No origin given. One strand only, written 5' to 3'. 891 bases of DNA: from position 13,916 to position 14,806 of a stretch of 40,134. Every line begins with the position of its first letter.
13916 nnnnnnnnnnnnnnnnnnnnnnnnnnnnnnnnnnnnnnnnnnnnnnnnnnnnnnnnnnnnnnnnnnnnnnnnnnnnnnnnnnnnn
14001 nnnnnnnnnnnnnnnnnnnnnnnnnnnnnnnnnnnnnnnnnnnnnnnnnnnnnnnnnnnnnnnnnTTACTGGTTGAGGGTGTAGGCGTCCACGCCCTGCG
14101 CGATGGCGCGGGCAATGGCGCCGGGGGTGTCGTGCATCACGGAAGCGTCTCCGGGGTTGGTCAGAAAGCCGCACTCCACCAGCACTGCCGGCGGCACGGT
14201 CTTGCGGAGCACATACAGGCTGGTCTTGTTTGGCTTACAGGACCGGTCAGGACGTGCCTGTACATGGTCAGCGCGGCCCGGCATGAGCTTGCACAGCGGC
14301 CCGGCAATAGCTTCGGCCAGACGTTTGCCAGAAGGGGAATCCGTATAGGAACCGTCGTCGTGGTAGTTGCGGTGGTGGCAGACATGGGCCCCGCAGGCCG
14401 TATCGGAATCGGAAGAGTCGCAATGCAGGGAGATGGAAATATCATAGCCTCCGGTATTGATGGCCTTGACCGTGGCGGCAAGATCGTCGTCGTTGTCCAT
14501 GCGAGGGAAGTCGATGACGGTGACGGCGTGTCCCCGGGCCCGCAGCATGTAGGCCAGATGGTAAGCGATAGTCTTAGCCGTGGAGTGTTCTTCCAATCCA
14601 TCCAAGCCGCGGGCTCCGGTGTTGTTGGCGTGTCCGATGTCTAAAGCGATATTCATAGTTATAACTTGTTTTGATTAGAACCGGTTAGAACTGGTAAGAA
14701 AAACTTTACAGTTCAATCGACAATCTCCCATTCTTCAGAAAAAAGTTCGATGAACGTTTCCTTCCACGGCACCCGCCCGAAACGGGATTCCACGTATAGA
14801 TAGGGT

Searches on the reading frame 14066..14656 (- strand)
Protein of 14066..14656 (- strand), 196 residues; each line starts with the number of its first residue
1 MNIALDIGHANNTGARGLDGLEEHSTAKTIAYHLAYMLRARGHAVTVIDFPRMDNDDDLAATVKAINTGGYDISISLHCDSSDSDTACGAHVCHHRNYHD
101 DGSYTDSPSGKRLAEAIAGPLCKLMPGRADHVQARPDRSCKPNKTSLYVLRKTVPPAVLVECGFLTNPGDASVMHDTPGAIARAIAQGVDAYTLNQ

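Call 3: search_protein_families(library=pfam, proteins=[window:14066-14656:-], max_evalue=1)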
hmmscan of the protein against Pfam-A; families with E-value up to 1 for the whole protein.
window:14066-14656:- (196 aa): 2 families
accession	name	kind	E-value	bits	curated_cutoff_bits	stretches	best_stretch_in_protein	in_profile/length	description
PF01520.23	Amidase_3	-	2.8e-27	96.3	27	1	3-190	1-173/174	N-acetylmuramoyl-L-alanine amidase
PF13439.12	Glyco_transf_4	-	0.14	12.6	28.5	1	29-58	6-34/170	Glycosyltransferase Family 4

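Call 4: search_protein_families(library=phrogs, proteins=[window:14066-14656:-], max_evalue=0.01)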
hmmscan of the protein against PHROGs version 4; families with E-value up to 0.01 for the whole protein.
window:14066-14656:- (196 aa): 4 families
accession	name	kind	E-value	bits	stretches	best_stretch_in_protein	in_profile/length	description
phrog_435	-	lysis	7.9e-37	128.4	1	1-195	113-287/556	endolysin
phrog_2742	-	lysis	1.5e-09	38.8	1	3-193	4-181/318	endolysin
phrog_489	-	lysis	7.2e-07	29.4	1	8-194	172-353/459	endolysin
phrog_12727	-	lysis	0.00031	21.1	1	2-190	164-339/393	endolysin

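Call 89: search_protein_families(library=ncbifam, proteins=[window:14066-14656:-], max_evalue=0.01)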
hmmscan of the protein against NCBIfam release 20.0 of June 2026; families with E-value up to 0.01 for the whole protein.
window:14066-14656:- (196 aa): 5 families
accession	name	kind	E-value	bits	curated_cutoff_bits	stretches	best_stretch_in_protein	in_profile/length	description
TIGR02883.1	spore_cwlD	equivalog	1.9e-14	54.2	221.55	1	3-192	3-189/189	N-acetylmuramoyl-L-alanine amidase CwlD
NF038140.1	amidase_Rv3717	exception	3.3e-08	33.3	335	1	11-192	55-230/233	Rv3717 family N-acetylmuramoyl-L-alanine amidase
NF007652.1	PRK10319.1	equivalog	4.1e-08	32.8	400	1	143-192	226-277/291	N-acetylmuramoyl-L-alanine amidase AmiA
NF050040.1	horm_taper_TftA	equivalog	3.7e-07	29.2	500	1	55-193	56-184/450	hormogonium tapered terminus morphoprotein TftA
NF007751.0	PRK10431.1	equivalog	5.8e-06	25.1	532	1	141-194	362-417/445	N-acetylmuramoyl-L-alanine amidase AmiB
